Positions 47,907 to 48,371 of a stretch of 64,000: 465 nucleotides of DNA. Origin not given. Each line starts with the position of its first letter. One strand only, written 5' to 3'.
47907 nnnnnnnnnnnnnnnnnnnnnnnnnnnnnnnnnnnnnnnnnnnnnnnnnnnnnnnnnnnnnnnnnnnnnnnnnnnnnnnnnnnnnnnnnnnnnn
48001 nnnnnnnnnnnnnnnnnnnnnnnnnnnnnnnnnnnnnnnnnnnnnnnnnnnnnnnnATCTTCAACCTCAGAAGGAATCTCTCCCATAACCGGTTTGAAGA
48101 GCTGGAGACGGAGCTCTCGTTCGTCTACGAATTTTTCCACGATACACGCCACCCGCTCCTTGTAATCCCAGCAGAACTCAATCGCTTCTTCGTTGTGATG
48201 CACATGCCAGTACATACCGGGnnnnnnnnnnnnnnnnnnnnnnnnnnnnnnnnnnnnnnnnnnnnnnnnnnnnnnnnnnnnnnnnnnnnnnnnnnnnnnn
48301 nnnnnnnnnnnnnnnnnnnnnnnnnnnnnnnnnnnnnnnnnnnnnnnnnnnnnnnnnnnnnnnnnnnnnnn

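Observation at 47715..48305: Orphan protein with internal 8-aa and 35-aa tandem repeats, co-oriented downstream of uvrC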

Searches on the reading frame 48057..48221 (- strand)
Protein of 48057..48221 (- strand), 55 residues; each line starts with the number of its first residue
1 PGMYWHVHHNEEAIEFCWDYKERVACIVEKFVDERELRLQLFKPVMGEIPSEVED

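Call 30: find_homologous_proteins(query=A2, max_evalue=0.001)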
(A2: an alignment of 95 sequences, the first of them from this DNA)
Query A2 (95 sequences) (55 aa, profile of the alignment): 10 proteins with E <= 0.001 among 31 candidates.
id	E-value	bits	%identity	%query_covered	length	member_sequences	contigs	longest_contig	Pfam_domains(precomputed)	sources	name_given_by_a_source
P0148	5.8e-26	108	47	95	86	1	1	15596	-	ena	-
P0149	7.9e-26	107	51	91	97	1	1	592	-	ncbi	-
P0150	7.2e-25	104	55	95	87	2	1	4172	-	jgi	jgi:hypothetical protein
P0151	1.3e-23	100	45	95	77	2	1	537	-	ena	-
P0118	3.9e-22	96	41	96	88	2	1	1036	-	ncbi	-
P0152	7.2e-22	95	50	96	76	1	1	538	-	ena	-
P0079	7.9e-22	95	47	98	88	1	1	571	-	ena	-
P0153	1.8e-18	84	67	16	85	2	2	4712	-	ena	-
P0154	1.1e-16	78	40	95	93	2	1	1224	-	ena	-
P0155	3.0e-15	74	38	89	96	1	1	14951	-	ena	-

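Call 31: find_related_loci(query=A2, collection=viral_contigs, flank=8000)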
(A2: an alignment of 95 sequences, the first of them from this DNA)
Query A2 (55 aa) in viral_contigs; peptide patterns used: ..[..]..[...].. (x = any residue, [..] = any of these).
32 stretches matched a pattern; 11 encode a relative of the query (tblastn E <= 1e-3); 11 distinct loci.
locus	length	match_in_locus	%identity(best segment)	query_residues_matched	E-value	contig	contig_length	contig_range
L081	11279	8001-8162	47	2-55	2e-14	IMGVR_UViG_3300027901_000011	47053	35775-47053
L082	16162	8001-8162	53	2-55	2e-12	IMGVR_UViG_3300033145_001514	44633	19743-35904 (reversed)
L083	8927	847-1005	46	1-53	1e-11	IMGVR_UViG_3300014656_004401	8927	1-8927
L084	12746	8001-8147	50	2-50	5e-11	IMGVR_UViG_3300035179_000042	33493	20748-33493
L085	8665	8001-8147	50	2-50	5e-11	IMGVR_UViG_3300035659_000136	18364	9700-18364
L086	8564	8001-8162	47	2-55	1e-10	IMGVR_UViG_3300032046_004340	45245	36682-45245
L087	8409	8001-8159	48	1-53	4e-10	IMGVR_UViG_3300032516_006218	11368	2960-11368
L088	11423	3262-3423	45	2-55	6e-10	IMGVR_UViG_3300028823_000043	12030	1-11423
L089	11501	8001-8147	44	1-49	2e-9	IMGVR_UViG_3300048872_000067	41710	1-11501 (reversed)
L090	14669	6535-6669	48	1-45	5e-9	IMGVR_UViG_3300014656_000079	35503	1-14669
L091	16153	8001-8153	46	2-52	1e-9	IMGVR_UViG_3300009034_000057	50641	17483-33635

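Call 32: find_encoding_contigs(protein=P0148, flank=8000)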
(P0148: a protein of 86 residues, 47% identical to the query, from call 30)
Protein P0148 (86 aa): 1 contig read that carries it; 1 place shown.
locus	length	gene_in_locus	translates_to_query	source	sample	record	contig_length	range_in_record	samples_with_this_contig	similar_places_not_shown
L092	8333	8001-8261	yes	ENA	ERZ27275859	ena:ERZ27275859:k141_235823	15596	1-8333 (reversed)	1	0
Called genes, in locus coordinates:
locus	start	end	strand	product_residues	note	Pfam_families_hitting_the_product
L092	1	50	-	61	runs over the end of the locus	-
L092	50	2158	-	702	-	PF16510:P22_portal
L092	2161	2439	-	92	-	-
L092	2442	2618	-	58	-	-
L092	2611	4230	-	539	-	PF17289:Terminase_6C (faint)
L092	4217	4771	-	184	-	-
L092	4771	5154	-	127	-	-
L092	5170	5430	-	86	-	-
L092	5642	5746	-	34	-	-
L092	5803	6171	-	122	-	-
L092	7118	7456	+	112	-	-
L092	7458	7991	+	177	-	-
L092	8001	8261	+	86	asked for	-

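Call 33: find_encoding_contigs(protein=P0155, flank=8000)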
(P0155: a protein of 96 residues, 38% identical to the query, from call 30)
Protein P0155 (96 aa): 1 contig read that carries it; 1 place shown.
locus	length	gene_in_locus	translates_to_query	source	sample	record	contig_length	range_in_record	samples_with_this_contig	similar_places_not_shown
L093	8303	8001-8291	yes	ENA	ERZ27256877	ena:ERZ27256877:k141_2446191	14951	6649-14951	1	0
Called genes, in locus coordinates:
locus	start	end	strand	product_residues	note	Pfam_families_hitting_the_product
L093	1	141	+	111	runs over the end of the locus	-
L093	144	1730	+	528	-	-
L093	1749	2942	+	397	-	-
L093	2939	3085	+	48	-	-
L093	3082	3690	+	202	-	PF13578:Methyltransf_24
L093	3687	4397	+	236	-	-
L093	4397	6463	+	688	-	-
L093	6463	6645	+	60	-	-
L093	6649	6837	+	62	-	-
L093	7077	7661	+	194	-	PF03837:RecT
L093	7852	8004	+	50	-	-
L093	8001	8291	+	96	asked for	-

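Call 36: search_protein_families(library=pfam, proteins=[L081:7185-7907:+, L081:8514-9272:+, L082:7015-7596:+, L082:5933-6832:+, L082:9614-10420:+, L088:3670-4428:+, L088:1745-2698:+, L089:7036-7983:+, L089:8423-9433:+, L091:7176-7967:+], max_evalue=0.001)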
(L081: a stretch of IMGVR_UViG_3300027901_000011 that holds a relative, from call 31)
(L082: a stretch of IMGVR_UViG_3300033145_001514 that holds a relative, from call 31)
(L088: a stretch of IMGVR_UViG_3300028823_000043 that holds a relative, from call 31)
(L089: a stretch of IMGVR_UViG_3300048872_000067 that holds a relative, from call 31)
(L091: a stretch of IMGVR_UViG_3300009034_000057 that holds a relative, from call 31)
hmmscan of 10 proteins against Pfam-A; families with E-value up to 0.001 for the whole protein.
L081:7185-7907:+ (240 aa): 1 family
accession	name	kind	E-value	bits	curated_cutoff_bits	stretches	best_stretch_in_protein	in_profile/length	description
PF11839.13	Alanine_zipper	-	4e-08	33.8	23.1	0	58-108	9-59/69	Alanine-zipper, major outer membrane lipoprotein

L081:8514-9272:+ (252 aa): 1 family
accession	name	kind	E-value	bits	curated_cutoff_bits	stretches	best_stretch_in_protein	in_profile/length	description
PF07505.17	DUF5131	-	3.2e-09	37.1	28.9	1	31-159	9-148/243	Protein of unknown function (DUF5131)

L082:7015-7596:+ (193 aa): 0 families

L082:5933-6832:+ (299 aa): 0 families

L082:9614-10420:+ (268 aa): 3 families
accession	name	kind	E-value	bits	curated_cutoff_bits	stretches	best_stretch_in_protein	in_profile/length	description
PF00308.24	Bac_DnaA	-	1.1e-07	32.6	23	1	117-246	36-161/162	Bacterial DnaA ATPAse domain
PF01695.23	IstB_IS21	-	1.4e-06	28.4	24.1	1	113-234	90-205/238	IstB-like ATP binding protein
PF03969.22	AFG1_ATPase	-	0.00057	19.4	27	1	72-164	12-108/361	AFG1-like ATPase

L088:3670-4428:+ (252 aa): 2 families
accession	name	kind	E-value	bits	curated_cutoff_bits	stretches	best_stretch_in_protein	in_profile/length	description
PF13479.12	AAA_24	-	1.2e-13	51.8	27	1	12-169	2-138/195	AAA domain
PF13191.12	AAA_16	-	1.8e-05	25.7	32.6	1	8-101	20-96/167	AAA ATPase domain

L088:1745-2698:+ (317 aa): 1 family
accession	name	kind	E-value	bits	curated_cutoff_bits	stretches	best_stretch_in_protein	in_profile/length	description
PF12705.13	PDDEXK_1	-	4e-11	43.7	22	1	19-290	5-246/247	PD-(D/E)XK nuclease superfamily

L089:7036-7983:+ (315 aa): 1 family
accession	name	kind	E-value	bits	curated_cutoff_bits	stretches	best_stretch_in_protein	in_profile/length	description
PF12705.13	PDDEXK_1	-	0.00046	20.6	22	1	18-186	2-172/247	PD-(D/E)XK nuclease superfamily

L089:8423-9433:+ (336 aa): 0 families

L091:7176-7967:+ (263 aa): 2 families
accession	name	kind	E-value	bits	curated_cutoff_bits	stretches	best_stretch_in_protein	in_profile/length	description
PF13362.12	Toprim_3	-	3.7e-05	24.5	27.2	1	153-232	2-80/95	Toprim domain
PF13155.12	Toprim_2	-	0.00013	22.7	22.1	1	155-233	2-81/88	Toprim-like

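Call 37: search_protein_families(library=phrogs, proteins=[L081:7185-7907:+, L081:8514-9272:+, L082:7015-7596:+, L082:5933-6832:+, L082:9614-10420:+, L088:3670-4428:+, L088:1745-2698:+, L089:7036-7983:+, L089:8423-9433:+, L091:7176-7967:+], max_evalue=0.00001)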
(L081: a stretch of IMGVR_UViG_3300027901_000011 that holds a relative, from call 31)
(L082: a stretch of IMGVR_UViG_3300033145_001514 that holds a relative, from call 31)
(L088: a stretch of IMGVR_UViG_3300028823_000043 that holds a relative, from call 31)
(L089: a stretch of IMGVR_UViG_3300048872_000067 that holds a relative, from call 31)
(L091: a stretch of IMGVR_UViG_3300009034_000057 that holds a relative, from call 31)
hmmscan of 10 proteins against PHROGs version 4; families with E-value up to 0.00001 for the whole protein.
L081:7185-7907:+ (240 aa): 2 families
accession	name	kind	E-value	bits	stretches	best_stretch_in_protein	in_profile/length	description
phrog_33642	-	tail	3.5e-07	30.1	1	59-185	205-331/675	tail fiber assembly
phrog_11315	-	unknown function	3.9e-07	30.3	0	144-210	144-210/384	-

L081:8514-9272:+ (252 aa): 1 family
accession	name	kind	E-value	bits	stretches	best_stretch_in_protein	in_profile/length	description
phrog_2045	-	unknown function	1.9e-12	48.2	1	31-157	12-154/299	-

L082:7015-7596:+ (193 aa): 0 families

L082:5933-6832:+ (299 aa): 2 families
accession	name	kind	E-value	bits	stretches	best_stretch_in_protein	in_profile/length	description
phrog_298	-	DNA, RNA and nucleotide metabolism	1.5e-21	78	1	33-257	57-240/293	exonuclease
phrog_69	-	DNA, RNA and nucleotide metabolism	5.4e-07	30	1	93-207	109-232/501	exonuclease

L082:9614-10420:+ (268 aa): 3 families
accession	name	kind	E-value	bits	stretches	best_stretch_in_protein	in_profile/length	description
phrog_50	-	DNA, RNA and nucleotide metabolism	1.5e-34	121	1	35-256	260-512/570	DnaC-like helicase loader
phrog_3277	-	DNA, RNA and nucleotide metabolism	3.1e-20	73.7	1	113-243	8-141/168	DnaC-like helicase loader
phrog_26922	-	DNA, RNA and nucleotide metabolism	6.3e-08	34.1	1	175-242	7-72/92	DnaC-like helicase loader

L088:3670-4428:+ (252 aa): 1 family
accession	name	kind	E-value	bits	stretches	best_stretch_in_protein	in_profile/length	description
phrog_124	-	DNA, RNA and nucleotide metabolism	3.6e-23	83.6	1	6-169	37-179/382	Sak4-like ssDNA annealing protein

L088:1745-2698:+ (317 aa): 1 family
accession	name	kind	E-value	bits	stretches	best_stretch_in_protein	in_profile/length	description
phrog_1218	-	DNA, RNA and nucleotide metabolism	3.4e-13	50.6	1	15-224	9-212/364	exonuclease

L089:7036-7983:+ (315 aa): 1 family
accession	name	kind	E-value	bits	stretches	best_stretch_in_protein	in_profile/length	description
phrog_1218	-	DNA, RNA and nucleotide metabolism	4.7e-08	33.7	1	12-156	4-162/364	exonuclease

L089:8423-9433:+ (336 aa): 0 families

L091:7176-7967:+ (263 aa): 2 families
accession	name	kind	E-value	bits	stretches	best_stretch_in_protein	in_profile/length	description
phrog_239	-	DNA, RNA and nucleotide metabolism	6.6e-11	42.9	1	88-251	129-306/801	DNA primase/helicase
phrog_47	-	DNA, RNA and nucleotide metabolism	1.1e-07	31.8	1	93-224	160-303/947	DNA primase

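Call 48: search_protein_families(library=phrogs, alignment_id=A3, max_evalue=0.00001)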
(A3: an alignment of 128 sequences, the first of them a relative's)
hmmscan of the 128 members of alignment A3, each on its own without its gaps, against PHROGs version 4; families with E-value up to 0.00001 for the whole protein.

A. member 1, L092:7118-7453:+ (112 aa): 0 families

B. families by the number of members that match (of 128 scanned): 86 families (the first 25 are shown)
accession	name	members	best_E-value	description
phrog_6700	-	3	1.7e-23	endolysin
phrog_124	-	3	3.6e-23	Sak4-like ssDNA annealing protein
phrog_7767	-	3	2.1e-21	metallo-endopeptidase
phrog_10030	-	3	8.7e-21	tail length tape measure protein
phrog_16615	-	3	1.5e-20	peptidase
phrog_14988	-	3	4.8e-20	peptidase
phrog_28394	-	3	7.1e-19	-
phrog_28672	-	3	8.1e-19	metallo-endopeptidase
phrog_37190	-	3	2.5e-17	peptidase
phrog_21656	-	3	5.3e-17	peptidase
phrog_1067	-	3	1.1e-16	minor head protein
phrog_4602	-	3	2e-16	transglycosylase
phrog_880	-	3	2.3e-16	endolysin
phrog_2742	-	3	7.3e-14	endolysin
phrog_3578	-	3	5.3e-13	endolysin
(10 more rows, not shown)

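Call 49: search_protein_families(library=pfam, alignment_id=A3, max_evalue=0.0001)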
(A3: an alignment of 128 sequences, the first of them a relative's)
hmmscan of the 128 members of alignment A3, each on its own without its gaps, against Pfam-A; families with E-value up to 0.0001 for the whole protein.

A. member 1, L092:7118-7453:+ (112 aa): 0 families

B. families by the number of members that match (of 128 scanned): 54 families (the first 25 are shown)
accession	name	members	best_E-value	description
PF01078.27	Mg_chelatase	5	5.9e-89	Magnesium chelatase, subunit ChlI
PF13335.12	Mg_chelatase_C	5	3.4e-25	Magnesium chelatase, subunit ChlI C-terminal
PF07728.20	AAA_5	4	9.2e-09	AAA domain (dynein-related subfamily)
PF00493.29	MCM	4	7.1e-08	MCM P-loop domain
PF00158.32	Sigma54_activat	4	2.8e-07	Sigma-54 interaction domain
PF13541.12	ChlI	3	5.1e-43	Subunit ChlI of Mg-chelatase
PF01551.29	Peptidase_M23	3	1e-28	Peptidase family M23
PF01476.26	LysM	3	3.8e-24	LysM domain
PF02021.23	UPF0102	3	8.9e-23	Uncharacterised protein family UPF0102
PF13479.12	AAA_24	3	1.2e-13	AAA domain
PF23473.1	LysM3_LYK4_5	3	4.5e-11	LYK4/5 LysM3 domain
PF05362.19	Lon_C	3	3.9e-08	Lon protease (S16) C-terminal proteolytic domain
PF23446.1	LysM1_NFP_LYK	3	7e-06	NFP/LYK LysM1 domain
PF08245.18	Mur_ligase_M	2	9.1e-23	Mur ligase middle domain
PF02875.26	Mur_ligase_C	2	8.3e-20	Mur ligase, glutamate ligase domain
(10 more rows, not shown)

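Call 59: search_solved_structures(query=A2, max_evalue=10)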
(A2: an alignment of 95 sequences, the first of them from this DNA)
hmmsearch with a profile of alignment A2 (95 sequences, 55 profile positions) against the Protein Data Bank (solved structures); distinct sequences matched with E-value up to 10: 1.
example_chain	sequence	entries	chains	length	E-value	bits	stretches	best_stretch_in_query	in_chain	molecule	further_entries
4iyp_A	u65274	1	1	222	1.7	11.8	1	20-44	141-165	Immunoglobulin-binding protein 1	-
